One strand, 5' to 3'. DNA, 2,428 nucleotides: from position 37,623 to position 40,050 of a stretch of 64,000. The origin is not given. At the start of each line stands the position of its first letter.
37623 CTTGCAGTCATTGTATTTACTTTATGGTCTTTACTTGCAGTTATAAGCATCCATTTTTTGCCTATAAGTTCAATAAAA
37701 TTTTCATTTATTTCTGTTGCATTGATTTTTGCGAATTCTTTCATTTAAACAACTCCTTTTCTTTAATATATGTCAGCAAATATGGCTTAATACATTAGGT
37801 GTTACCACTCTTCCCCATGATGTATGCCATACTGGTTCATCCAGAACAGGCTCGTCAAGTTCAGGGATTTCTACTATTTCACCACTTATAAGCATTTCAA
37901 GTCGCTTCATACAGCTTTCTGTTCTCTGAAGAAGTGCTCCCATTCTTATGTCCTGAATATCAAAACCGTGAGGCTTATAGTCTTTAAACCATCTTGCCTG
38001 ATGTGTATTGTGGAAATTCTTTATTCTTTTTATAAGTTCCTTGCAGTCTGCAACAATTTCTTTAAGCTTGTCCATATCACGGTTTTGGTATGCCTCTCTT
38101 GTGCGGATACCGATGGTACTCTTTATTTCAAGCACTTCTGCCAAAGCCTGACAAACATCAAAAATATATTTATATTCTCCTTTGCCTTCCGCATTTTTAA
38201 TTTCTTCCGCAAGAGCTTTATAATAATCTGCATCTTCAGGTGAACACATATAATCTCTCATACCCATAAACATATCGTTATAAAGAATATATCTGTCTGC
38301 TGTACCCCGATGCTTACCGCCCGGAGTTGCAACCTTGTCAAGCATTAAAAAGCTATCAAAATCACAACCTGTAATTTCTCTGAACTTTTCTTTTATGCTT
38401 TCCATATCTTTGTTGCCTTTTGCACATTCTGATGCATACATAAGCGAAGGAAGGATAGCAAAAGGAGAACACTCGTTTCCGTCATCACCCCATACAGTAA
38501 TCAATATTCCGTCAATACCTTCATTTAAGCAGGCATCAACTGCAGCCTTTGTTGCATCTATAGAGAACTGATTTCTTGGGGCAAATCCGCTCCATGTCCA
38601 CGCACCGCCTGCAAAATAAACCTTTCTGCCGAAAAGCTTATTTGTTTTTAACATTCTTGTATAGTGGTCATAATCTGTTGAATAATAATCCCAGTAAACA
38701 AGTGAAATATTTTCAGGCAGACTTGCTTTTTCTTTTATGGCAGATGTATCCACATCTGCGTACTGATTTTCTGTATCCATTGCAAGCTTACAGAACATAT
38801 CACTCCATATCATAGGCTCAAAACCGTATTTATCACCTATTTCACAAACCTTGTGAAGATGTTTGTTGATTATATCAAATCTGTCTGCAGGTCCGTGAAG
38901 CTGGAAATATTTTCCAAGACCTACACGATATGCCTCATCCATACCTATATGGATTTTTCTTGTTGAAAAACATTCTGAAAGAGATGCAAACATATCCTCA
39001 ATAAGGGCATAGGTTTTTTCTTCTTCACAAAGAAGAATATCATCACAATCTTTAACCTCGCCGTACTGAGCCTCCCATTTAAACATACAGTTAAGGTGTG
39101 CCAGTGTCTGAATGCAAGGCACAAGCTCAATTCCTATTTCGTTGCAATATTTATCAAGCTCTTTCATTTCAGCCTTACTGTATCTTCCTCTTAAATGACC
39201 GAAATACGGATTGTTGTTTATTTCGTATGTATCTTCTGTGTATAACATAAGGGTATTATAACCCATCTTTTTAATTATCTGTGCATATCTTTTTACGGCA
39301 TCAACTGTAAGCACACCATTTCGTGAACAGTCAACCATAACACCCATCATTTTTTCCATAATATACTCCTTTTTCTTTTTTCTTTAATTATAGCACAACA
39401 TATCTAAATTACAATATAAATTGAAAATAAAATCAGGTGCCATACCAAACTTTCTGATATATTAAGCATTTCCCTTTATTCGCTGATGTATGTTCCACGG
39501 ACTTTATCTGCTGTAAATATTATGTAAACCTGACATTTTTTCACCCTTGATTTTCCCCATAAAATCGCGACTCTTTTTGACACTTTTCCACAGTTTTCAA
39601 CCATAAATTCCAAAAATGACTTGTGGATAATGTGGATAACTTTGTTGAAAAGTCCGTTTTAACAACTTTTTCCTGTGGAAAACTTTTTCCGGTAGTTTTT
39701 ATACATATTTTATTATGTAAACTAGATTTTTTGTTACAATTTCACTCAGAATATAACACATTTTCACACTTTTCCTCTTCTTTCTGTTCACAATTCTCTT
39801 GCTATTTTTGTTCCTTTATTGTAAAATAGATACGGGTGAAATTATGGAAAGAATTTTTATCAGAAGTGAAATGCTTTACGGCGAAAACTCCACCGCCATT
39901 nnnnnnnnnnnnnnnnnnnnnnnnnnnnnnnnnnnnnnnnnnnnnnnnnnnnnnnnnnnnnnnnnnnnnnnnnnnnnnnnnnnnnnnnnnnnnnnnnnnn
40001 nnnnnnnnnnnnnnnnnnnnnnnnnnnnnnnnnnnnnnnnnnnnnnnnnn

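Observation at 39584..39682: DnaA-box cluster (two abutting perfect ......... boxes plus two one-mismatch boxes) far from any dnaA/dnaN genes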

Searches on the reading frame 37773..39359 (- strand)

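Call 10: search_protein_families(library=pfam, proteins=[window:37773-39359:-])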
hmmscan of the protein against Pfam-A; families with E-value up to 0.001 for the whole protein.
window:37773-39359:- (528 aa): 2 families
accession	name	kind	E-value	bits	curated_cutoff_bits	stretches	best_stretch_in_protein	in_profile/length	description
PF18088.7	Glyco_H_20C_C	-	9.4e-50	169.6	27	1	335-507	1-181/194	Glycoside Hydrolase 20C C-terminal domain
PF00728.28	Glyco_hydro_20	-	4.2e-09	36.7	22.3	1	18-193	16-227/348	Glycosyl hydrolase family 20, catalytic domain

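Call 72: search_protein_families(library=ncbifam, proteins=[window:37773-39359:-])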
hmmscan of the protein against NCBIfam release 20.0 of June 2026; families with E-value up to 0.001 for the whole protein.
window:37773-39359:- (528 aa): 0 families

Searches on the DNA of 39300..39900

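Call 81: search_rna_families(source=window, start=39300, end=39900, threshold=evalue, max_evalue=1)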
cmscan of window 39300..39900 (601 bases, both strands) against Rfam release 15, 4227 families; matches with E-value up to 1: 0.
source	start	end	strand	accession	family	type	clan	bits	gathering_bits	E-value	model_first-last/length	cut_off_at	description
